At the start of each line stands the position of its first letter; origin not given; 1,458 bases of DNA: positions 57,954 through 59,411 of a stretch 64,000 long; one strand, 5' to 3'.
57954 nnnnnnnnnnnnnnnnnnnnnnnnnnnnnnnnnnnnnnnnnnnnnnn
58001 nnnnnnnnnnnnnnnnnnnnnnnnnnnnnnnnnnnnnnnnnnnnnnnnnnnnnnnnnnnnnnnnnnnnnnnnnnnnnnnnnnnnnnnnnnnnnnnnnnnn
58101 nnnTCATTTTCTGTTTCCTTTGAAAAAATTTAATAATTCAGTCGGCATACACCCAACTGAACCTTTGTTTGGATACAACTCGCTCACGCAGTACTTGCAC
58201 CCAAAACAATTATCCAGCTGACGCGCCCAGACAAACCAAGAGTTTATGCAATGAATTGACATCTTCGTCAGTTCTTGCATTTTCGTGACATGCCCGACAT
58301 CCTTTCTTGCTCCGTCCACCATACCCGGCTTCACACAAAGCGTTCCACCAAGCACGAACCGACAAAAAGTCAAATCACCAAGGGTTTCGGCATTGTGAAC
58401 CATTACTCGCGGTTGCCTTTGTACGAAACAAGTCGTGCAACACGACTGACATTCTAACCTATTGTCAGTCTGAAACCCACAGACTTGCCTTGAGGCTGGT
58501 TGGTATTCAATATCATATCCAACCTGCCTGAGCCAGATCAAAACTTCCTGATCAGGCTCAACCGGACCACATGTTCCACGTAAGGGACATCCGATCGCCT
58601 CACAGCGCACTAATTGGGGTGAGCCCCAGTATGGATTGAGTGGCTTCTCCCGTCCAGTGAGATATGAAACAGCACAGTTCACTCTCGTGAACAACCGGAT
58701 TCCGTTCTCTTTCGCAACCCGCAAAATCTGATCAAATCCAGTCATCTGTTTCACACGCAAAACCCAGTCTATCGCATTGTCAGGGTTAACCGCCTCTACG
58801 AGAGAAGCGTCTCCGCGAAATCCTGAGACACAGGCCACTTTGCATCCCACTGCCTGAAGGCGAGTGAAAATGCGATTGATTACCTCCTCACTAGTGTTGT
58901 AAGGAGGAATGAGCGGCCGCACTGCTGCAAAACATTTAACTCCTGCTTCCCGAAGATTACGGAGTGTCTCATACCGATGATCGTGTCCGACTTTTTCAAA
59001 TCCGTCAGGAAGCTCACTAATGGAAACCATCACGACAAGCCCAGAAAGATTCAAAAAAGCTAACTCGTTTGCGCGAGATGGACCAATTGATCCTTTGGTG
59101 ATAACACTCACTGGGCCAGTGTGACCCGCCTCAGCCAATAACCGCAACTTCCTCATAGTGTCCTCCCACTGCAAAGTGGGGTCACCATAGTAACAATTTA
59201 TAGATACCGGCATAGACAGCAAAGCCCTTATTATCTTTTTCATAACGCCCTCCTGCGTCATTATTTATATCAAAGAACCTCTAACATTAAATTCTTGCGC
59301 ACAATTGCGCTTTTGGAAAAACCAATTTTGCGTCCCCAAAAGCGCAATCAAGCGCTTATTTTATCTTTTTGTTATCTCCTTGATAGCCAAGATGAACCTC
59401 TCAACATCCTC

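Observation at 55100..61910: High-GC island next to tRNA-Leu carrying a kinase, SplB-like radical SAM, Cys-rich protein and desulfurase-like cassette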

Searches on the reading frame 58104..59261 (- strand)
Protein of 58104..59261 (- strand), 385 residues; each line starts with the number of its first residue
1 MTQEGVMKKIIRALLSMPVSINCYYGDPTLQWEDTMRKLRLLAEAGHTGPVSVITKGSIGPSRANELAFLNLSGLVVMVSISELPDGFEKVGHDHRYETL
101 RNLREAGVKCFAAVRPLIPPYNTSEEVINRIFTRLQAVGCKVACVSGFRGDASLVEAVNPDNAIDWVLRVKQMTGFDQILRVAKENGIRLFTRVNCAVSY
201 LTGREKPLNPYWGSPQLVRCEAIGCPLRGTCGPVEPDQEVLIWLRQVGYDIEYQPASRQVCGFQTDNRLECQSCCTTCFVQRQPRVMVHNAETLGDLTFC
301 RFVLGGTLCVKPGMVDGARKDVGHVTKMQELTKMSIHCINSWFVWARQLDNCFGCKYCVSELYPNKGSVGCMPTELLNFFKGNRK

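Call 4: search_protein_families(library=pfam, proteins=[window:58104-59261:-], max_evalue=0.1)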
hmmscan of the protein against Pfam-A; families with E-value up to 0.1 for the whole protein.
window:58104-59261:- (385 aa): 1 family
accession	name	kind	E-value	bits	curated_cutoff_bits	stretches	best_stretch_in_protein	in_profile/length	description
PF04055.27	Radical_SAM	-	0.00043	20.9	29.5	1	8-124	34-157/166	Radical SAM superfamily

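Call 5: search_protein_families(library=padloc, proteins=[window:58104-59261:-], max_evalue=0.1)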
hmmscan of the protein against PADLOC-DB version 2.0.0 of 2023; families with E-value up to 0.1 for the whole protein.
window:58104-59261:- (385 aa): 0 families

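Call 6: search_protein_families(library=phrogs, proteins=[window:58104-59261:-], max_evalue=0.1)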
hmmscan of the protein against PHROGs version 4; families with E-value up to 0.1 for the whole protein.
window:58104-59261:- (385 aa): 2 families
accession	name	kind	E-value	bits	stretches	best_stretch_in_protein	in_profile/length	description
phrog_13321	-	unknown function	1.2e-05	25.6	1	93-142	180-229/307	-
phrog_31001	-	unknown function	0.098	14.1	0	313-344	16-50/92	-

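Call 7: search_protein_families(library=ncbifam, proteins=[window:58104-59261:-], max_evalue=0.1)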
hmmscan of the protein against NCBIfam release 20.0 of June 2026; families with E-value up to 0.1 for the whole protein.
window:58104-59261:- (385 aa): 3 families
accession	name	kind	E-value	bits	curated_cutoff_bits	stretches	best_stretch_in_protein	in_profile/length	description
NF033668.1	rSAM_PA0069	hypoth_equivalog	0.00068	18.7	360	1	36-143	139-249/348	PA0069 family radical SAM protein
NF038135.1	rSAM_Rv2578c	equivalog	0.0015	17.6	430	1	47-143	152-255/317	Rv2578c family radical SAM protein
NF038136.1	rSAM_Rv_intein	exception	0.031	13.1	700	1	93-142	462-511/574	intein-containing Rv2578c family radical SAM protein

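Call 11: find_homologous_proteins(query=window:58104-59261:-)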
Query window:58104-59261:- (385 aa): 90 proteins with E <= 0.001 among 3509 candidates.
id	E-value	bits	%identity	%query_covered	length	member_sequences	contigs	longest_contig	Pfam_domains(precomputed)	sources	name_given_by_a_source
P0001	1.1e-264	895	100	98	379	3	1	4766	-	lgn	-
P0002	3.8e-228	775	85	98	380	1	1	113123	-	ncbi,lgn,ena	-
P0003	1.3e-227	773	84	97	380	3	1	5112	-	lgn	-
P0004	4.5e-221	752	82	97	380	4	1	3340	-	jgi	jgi:hypothetical protein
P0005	4.8e-221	752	80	98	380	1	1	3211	PF04055.28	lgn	-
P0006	1.5e-220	750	81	97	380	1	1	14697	-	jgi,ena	-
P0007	3.0e-205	700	76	98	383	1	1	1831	-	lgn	-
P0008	3.7e-201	686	74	98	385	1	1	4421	-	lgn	-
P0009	1.4e-199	681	74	97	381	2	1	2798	-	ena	-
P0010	4.5e-198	676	74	98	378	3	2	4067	-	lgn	-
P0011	4.0e-190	650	72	98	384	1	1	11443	-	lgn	-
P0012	2.2e-186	638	71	96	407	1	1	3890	-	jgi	-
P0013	2.3e-186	638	70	97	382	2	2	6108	-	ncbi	-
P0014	3.3e-185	634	70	97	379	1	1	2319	-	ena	-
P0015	7.6e-182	623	70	96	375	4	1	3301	-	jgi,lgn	jgi:hypothetical protein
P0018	1.9e-180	618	71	95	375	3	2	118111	-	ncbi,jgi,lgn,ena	ncbi:MAG: hypothetical protein WCF94_01370 [bacterium]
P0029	1.8e-164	565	63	98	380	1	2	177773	-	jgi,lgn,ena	-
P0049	4.8e-96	340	45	95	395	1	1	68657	-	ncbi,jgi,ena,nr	ncbi:hypothetical protein KKC32_02280 [Patescibacteria group bacterium]|nr:hypothetical protein [Pat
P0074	1.6e-52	197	34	97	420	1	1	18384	-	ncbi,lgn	-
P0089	4.2e-43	166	29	98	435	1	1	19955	-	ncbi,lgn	ncbi:MAG TPA: hypothetical protein V6D29_13700 [Leptolyngbyaceae cyanobacterium]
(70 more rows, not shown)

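Call 13: find_encoding_contigs(protein=P0018, flank=8000, max_places=2)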
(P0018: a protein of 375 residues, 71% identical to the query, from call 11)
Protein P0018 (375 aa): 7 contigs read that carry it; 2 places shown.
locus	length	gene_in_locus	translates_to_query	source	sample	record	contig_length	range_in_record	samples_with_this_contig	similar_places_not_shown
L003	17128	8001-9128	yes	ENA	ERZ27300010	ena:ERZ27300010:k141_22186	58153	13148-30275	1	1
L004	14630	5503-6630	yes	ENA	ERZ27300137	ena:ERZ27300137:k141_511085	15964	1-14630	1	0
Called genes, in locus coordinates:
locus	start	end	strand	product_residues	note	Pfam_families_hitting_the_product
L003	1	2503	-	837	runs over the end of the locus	PF00912:Transgly, PF00905:Transpeptidase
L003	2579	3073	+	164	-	PF02075:RuvC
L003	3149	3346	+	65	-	-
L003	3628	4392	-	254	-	PF01978:TrmB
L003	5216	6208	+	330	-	-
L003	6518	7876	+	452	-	PF00155:Aminotran_1_2 (weak), PF00266:Aminotran_5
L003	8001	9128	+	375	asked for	-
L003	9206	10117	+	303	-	-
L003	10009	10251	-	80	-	-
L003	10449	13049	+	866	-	-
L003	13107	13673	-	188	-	PF20772:TACO1_YebC_N, PF01709:Transcrip_reg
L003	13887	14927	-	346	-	PF05496:RuvB_N, PF00004:AAA, PF07728:AAA_5 (weak), PF17864:AAA_lid_4, PF05491:WHD_RuvB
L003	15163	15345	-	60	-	-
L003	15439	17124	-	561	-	PF00437:T2SSE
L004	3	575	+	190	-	?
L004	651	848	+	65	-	-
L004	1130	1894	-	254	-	PF01978:TrmB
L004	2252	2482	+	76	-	-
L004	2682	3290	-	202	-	-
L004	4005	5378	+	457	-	PF00155:Aminotran_1_2 (weak), PF00266:Aminotran_5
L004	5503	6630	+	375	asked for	-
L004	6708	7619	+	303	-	-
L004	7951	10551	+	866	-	-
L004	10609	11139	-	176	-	PF20772:TACO1_YebC_N, PF01709:Transcrip_reg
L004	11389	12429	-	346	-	PF05496:RuvB_N, PF00004:AAA, PF07728:AAA_5 (weak), PF17864:AAA_lid_4, PF05491:WHD_RuvB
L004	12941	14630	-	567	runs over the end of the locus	PF00437:T2SSE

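Call 14: find_encoding_contigs(protein=P0029, flank=8000, max_places=2)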
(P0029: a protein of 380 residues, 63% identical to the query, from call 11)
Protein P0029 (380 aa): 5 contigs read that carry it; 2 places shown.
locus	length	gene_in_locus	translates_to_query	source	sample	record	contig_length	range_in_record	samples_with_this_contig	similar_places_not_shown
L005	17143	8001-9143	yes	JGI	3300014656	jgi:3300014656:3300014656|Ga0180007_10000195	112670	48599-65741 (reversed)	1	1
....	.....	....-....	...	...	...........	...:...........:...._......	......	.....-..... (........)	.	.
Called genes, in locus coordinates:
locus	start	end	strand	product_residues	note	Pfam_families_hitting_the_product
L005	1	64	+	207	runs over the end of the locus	-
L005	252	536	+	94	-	-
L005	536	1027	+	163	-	-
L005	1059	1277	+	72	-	-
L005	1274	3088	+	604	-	-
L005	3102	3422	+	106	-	-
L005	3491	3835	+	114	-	-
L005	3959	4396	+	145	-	-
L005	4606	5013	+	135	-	-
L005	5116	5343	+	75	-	-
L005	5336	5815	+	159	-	-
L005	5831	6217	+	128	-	-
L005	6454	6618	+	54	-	-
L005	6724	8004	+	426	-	PF00266:Aminotran_5, PF00155:Aminotran_1_2 (weak), PF01053:Cys_Met_Meta_PP (faint)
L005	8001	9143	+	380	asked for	-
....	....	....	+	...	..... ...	-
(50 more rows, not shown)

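Call 15: find_encoding_contigs(protein=P0049, flank=8000, max_places=2)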
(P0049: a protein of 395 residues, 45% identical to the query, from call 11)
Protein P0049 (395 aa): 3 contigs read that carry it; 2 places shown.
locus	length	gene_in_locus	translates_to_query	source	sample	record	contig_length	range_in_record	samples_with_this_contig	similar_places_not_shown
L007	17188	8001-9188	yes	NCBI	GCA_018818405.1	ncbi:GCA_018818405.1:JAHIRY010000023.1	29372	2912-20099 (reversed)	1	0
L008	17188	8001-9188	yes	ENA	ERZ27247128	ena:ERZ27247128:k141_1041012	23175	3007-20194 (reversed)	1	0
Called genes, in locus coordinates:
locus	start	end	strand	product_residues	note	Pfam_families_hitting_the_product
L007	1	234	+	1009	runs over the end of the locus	PF02463:SMC_N, PF13175:AAA_15 (weak), PF13476:AAA_23, PF13304:AAA_21 (weak), PF06470:SMC_hinge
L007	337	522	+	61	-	-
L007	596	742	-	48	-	-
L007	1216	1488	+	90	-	PF02583:Trns_repr_metal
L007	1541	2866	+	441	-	PF02683:DsbD_TM, PF13386:DsbD_2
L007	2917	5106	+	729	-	PF00403:HMA, PF00122:E1-E2_ATPase, PF00702:Hydrolase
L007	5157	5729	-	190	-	-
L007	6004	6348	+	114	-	PF08960:STIV_B116-like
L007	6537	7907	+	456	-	PF00266:Aminotran_5, PF00155:Aminotran_1_2 (weak), PF00266:Aminotran_5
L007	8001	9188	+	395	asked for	-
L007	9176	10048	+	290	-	-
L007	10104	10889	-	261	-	PF01978:TrmB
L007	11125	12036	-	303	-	-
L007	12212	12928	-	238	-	-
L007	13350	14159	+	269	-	-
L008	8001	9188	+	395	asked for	-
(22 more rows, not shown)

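Call 16: find_encoding_contigs(protein=P0089, flank=8000, max_places=2)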
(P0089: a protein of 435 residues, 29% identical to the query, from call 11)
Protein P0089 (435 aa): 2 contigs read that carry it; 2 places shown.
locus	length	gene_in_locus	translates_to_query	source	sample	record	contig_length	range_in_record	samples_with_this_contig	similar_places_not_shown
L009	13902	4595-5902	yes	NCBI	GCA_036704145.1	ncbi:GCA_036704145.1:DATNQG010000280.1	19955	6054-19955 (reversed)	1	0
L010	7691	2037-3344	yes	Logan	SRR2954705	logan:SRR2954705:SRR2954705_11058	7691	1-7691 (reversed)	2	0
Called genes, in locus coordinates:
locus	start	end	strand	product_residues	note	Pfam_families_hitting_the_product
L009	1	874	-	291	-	?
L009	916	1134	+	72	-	-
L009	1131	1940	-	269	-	-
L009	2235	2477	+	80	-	-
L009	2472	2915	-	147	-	PF09620:Cas_csx3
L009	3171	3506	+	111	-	PF09620:Cas_csx3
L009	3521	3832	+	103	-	-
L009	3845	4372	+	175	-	PF00190:Cupin_1 (faint), PF07883:Cupin_2 (weak)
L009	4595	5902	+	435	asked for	-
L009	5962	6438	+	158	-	-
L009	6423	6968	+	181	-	PF00406:ADK, PF13207:AAA_17, PF13238:AAA_18 (weak)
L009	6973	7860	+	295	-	-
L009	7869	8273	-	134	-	-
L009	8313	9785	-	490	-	-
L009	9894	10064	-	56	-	-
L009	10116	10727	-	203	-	-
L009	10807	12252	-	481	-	PF26125:AcrVA2-like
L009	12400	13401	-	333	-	-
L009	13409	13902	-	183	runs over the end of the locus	PF00589:Phage_integrase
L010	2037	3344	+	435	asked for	-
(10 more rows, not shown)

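Call 23: search_solved_structures(query=A1, max_evalue=10, show_alignments=2)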
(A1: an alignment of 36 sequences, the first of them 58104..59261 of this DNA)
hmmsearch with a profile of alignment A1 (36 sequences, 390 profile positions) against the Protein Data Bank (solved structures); distinct sequences matched with E-value up to 10: 3.
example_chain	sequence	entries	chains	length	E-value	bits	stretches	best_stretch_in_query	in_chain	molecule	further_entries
6nz1_A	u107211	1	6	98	0.71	11.7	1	85-143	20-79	Design construct XXA_GVDQ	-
6nyi_A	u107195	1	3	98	1.1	11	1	85-142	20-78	Design construct XXA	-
4lc6_A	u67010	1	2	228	2.8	9.7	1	123-158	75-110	Orotidine 5'-phosphate decarboxylase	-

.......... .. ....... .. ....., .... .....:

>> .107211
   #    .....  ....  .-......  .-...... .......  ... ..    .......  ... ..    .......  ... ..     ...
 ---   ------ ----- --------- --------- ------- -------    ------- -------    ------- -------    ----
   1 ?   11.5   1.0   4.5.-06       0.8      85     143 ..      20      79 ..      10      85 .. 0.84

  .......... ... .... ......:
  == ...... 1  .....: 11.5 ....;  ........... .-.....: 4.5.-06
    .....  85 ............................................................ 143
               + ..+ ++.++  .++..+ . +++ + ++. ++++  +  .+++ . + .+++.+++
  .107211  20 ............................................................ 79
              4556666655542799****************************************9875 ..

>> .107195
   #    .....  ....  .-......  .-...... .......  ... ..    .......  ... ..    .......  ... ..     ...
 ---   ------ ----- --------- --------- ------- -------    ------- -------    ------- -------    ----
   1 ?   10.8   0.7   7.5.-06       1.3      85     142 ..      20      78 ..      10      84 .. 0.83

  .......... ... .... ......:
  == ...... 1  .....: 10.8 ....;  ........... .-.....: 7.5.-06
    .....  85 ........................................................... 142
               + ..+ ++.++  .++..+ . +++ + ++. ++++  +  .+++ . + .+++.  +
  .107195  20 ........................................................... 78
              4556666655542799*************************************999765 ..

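Call 40: predict_structure(alignment_id=A1)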
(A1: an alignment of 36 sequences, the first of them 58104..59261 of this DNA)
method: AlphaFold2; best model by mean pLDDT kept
length: 385 residues; sequences in the alignment: 36
mean_pLDDT: 89.8   pTM: 0.90
mean pLDDT of the five models: 89.8, 89.0, 88.6, 88.4, 86.3
residues with pLDDT >= 90: 265; 70-90: 84; 50-70: 32; < 50: 4
segments of 3 or more residues with pLDDT < 50: 383-385
pLDDT, mean of each block of 10 residues (from residue 1): 89 97 88 97 97 96 98 96 90 96 98 89 93 98 84 66 54 85 98 96 93 91 94 95 96 94 84 88 95 96 97 84 92 91 90 78 74 92 51
secondary structure, 60 per line:
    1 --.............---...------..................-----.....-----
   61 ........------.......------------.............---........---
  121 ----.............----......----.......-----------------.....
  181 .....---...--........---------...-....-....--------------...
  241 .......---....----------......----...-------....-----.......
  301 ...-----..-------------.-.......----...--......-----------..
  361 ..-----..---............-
elements in order: H3-15 E19-21 H28-45 E51-55 H61-68 E75-81 H94-106 E110-117 H125-137 E142-147 H152-158 H176-185 E189-191 H194-201 H215-218 H220-223 H238-247 E251-254 H265-270 E285-288 H294-303 H326-332 E337-339 E342-347 H359-362 H373-384

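Call 61: search_dna_similar(query=window:58104-59261:-, collection=phages, mode=protein, max_evalue=0.001, max_rows=20)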
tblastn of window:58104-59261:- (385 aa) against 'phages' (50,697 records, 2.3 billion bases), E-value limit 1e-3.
No match.

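Call 69: search_protein_families(library=pfam, proteins=[L003:5216-6208:+, L004:2682-3290:-, L009:3845-4372:+, L009:5962-6438:+, L003:10449-13049:+], max_evalue=0.05)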
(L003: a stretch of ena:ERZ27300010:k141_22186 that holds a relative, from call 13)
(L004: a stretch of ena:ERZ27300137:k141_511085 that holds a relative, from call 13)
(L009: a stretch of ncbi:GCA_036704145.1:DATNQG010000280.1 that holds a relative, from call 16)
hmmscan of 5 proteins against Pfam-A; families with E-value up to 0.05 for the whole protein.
L003:5216-6208:+ (330 aa): 1 family
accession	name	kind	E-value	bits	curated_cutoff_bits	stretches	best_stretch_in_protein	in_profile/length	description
PF05609.18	LAP1_C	-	0.04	13.5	26.8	0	142-209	152-219/233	Lamina-associated polypeptide 1, AAA+ activator domain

L004:2682-3290:- (202 aa): 0 families

L009:3845-4372:+ (175 aa): 3 families
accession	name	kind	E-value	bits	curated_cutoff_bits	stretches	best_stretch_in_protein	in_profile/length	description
PF07883.17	Cupin_2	-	1.8e-06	28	27.2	1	68-125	6-58/70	Cupin domain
PF00190.28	Cupin_1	-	2.3e-05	24.5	22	1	73-131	46-109/151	Cupin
PF02311.25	AraC_binding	-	0.0013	19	21.1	1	87-128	29-66/135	AraC-like ligand binding domain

L009:5962-6438:+ (158 aa): 0 families

L003:10449-13049:+ (866 aa): 2 families
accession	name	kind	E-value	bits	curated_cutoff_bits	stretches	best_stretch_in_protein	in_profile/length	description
PF03715.18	Noc2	-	0.041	13.5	29.9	0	524-586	220-276/298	Noc2p family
PF08565.17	CDC37_M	-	0.043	14.2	25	0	684-731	10-57/113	Cdc37 Hsp90 binding domain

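Call 73: search_protein_families(library=pfam, proteins=[P0049, P0074], max_evalue=1)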
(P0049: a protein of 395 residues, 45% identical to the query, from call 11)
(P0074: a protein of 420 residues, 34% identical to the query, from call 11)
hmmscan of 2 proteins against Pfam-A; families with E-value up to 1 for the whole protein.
P0049 (395 aa): 1 family
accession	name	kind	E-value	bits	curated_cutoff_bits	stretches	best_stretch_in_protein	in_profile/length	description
PF04055.27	Radical_SAM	-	0.21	12.2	29.5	0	26-124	53-155/166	Radical SAM superfamily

P0074 (420 aa): 0 families
